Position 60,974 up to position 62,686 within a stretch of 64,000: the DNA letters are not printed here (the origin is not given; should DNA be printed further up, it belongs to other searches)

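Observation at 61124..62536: Highly divergent tubulin paralog with altered GTP-binding signature (GGGLGSG)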

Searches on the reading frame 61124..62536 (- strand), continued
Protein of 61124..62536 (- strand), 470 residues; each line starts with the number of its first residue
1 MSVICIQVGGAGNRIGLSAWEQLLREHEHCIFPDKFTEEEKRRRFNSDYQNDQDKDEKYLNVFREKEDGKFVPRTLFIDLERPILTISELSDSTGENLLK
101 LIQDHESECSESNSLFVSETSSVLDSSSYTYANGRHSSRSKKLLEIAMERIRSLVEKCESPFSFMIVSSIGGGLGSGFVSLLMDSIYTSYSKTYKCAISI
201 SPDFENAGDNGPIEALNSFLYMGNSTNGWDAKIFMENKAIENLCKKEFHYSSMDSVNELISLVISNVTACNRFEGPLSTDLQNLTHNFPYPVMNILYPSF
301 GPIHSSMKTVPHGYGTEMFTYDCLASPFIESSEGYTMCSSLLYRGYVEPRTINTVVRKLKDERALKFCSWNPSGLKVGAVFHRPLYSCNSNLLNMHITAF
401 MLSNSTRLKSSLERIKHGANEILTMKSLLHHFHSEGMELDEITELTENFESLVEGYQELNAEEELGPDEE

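Call 57: predict_structure(alignment_id=A2)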
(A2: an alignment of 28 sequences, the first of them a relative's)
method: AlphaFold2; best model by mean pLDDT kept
length: 470 residues; sequences in the alignment: 28
mean_pLDDT: 69.9   pTM: 0.75
mean pLDDT of the five models: 69.9, 68.4, 68.2, 65.8, 62.7
residues with pLDDT >= 90: 19; 70-90: 273; 50-70: 98; < 50: 80
segments of 3 or more residues with pLDDT < 50: 10-12, 38-54, 82-128, 170-174, 468-470
pLDDT, mean of each block of 10 residues (from residue 1): 66 63 71 52 45 49 51 58 40 36 32 25 39 70 78 73 67 59 82 79 69 73 70 86 87 82 85 74 69 81 83 84 87 81 88 87 78 81 77 86 88 85 76 77 83 83 51
secondary structure, 60 per line:
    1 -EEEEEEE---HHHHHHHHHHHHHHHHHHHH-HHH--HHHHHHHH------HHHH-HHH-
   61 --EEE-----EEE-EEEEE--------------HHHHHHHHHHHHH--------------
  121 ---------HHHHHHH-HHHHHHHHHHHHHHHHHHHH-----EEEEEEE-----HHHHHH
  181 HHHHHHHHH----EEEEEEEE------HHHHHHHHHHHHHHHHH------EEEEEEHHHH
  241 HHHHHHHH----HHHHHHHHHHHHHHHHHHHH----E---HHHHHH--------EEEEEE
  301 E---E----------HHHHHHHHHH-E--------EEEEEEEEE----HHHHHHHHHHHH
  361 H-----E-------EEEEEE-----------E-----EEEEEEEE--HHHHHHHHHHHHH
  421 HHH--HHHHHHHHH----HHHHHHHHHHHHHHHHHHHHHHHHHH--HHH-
elements in order: E2-8 H12-31 H38-45 H52-55 E63-65 E71-73 E75-79 H94-106 H130-136 H138-157 E163-169 H175-189 E194-201 H208-224 E231-236 H237-248 H253-272 H281-286 E295-301 H316-325 E336-344 H349-361 E375-380 E398-405 H408-423 H426-434 H439-464

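Call 59: fold_search(model_id=the predicted structure, library=pdb)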
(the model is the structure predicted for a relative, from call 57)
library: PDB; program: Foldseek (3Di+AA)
matches with E <= 10: 1383; with E <= 0.001: 1100
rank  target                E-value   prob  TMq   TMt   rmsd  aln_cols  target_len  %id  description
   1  7yhn_C                8.5e-34  1.00  0.74  0.79   5.0       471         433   28  ANTI-TUMOR AGENT Y48 IN COMPLEX WITH TUBULIN (released 2023-07-26)
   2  9rpd_A                1.0e-33  1.00  0.75  0.80   5.0       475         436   27  D. melanogaster Augmin TII N-clamp (GST-fusion) bound to a microtubule, well-defined subset of particles (released 2025-08-27)
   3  5nqt_A                1.4e-33  1.00  0.74  0.80   5.0       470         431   28  Tubulin Darpin room-temperature structure determined by serial millisecond crystallography (released 2017-09-27)
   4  3ryc_C                1.8e-33  1.00  0.74  0.81   4.7       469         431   28  Tubulin: RB3 stathmin-like domain complex (released 2011-10-05)
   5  6xes_C                1.8e-33  1.00  0.74  0.81   4.6       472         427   28  Tubulin-RB3_SLD in complex with compound 40a (released 2021-08-25)
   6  6tiy_A                1.8e-33  1.00  0.73  0.79   5.0       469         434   28  DROSOPHILA GMPCPP-TUBULIN (released 2021-01-27)
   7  8g3d_DC               2.2e-33  1.00  0.75  0.80   5.4       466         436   27  48-nm doublet microtubule from Tetrahymena thermophila strain K40R (released 2023-06-14)
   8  4f6r_A                2.5e-33  1.00  0.74  0.79   5.1       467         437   29  Tubulin:Stathmin-like domain complex (released 2012-07-18)
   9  6tiu_C                2.6e-33  1.00  0.74  0.80   4.7       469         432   28  DROSOPHILA GTP-TUBULIN Y222F MUTANT (released 2021-01-27)
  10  3ryi_C                3.9e-33  1.00  0.74  0.81   4.7       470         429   28  GDP-Tubulin: rb3 stathmin-like domain complex (released 2011-10-05)
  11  4hna_A                3.9e-33  1.00  0.74  0.80   4.7       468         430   28  Kinesin motor domain in the ADP-MG-ALFX state in complex with tubulin and a DARPIN (released 2013-06-12)
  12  6gwd_A                4.2e-33  1.00  0.75  0.80   4.9       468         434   29  Tubulin:iiH5 alphaRep complex (released 2019-01-30)
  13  3ryh_C                5.3e-33  1.00  0.75  0.81   4.5       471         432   28  GMPCPP-Tubulin: RB3 Stathmin-like domain complex (released 2011-10-05)
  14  6gwd_E                5.3e-33  1.00  0.74  0.80   5.0       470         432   28  Tubulin:iiH5 alphaRep complex (released 2019-01-30)
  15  6th4_C                6.0e-33  1.00  0.75  0.80   4.9       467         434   28  Tubulin-inhibitor complex (released 2021-12-01)
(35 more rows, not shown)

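Call 63: find_homologous_proteins(query=A3, max_evalue=0.00001)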
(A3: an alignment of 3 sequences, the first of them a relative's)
Query A3 (3 sequences) (470 aa, profile of the alignment): 18 proteins with E <= 0.00001 among 8000 candidates.
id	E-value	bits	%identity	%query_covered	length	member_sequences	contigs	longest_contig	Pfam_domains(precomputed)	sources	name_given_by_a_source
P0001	0.0e+0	1077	100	100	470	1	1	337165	PF00091.32,PF03953.23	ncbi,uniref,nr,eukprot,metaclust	ncbi:alpha-tubulin [Naegleria gruberi]|uniref:Alpha-tubulin n=1 Tax=Naegleria gruberi TaxID=5762 Rep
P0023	1.0e-83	300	64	31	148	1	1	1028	PF00091.32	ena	-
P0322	6.9e-55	205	64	29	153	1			PF00091.32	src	-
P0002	1.9e-53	200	30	99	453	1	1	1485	PF00091.32,PF03953.23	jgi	jgi:tubulin alpha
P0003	5.0e-52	196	29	99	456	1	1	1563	PF00091.32,PF03953.23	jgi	-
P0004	1.6e-51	194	30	99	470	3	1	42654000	PF00091.32,PF03953.23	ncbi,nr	ncbi:hypothetical protein Q1695_008352 [Nippostrongylus brasiliensis]|nr:hypothetical protein Q1695_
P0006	4.0e-51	193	29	98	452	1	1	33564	PF00091.32,PF03953.23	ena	-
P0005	5.9e-51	192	29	99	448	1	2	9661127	PF00091.32,PF03953.23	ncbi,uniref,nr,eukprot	ncbi:Tubulin alpha-1C chain [Trichoplax sp. H2]|uniref:Tubulin alpha chain n=1 Tax=Trichoplax adhaer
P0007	5.6e-48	182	29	98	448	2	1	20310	PF00091.32,PF03953.23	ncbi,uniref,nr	ncbi:tubulin alpha-1 chain-like [Brachionus plicatilis]|uniref:Tubulin alpha chain n=1 Tax=Brachionu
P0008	2.6e-46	177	29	86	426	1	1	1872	PF00091.32,PF03953.23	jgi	-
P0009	5.9e-44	169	27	97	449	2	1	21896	PF00091.32,PF03953.23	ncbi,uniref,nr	ncbi:unnamed protein product [Echinostoma caproni]|uniref:Tubulin alpha chain n=1 Tax=Echinostoma ca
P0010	4.2e-41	160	27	98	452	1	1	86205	PF00091.32,PF03953.23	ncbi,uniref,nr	ncbi:tubulin alpha-1C chain-like [Pristis pectinata]|uniref:tubulin alpha-1C chain-like n=1 Tax=Pris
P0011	3.5e-34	137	26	99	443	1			PF00091.32,PF03953.23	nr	nr:tubulin alpha chain-like [Chelonoidis abingdonii]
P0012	2.5e-30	124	26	97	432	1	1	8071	PF00091.32,PF03953.23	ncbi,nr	ncbi:hypothetical protein MXB_5568 [Myxobolus squamalis]|nr:hypothetical protein MXB_5568 [Myxobolus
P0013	3.3e-29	120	29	53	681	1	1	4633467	PF04065.21,PF00091.32,PF03953.23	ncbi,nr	ncbi:unnamed protein product [Rotaria sp. Silwood1]|nr:unnamed protein product [Rotaria sp. Silwood1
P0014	7.7e-23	99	26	43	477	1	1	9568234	PF03297.22,PF00091.32,PF03953.23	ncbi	ncbi:hypothetical protein U0070_006544 [Myodes glareolus]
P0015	9.1e-15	73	25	97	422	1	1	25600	PF00091.32,PF03953.23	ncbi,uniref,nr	ncbi:hypothetical protein SteCoe_30879 [Stentor coeruleus]|uniref:Tubulin/FtsZ GTPase domain-contain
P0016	1.4e-13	69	27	42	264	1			PF03953.23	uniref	uniref:Tubulin/FtsZ 2-layer sandwich domain-containing protein n=1 Tax=Oncorhynchus tshawytscha TaxI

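Call 66: find_encoding_contigs(protein=P0322, flank=10000)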
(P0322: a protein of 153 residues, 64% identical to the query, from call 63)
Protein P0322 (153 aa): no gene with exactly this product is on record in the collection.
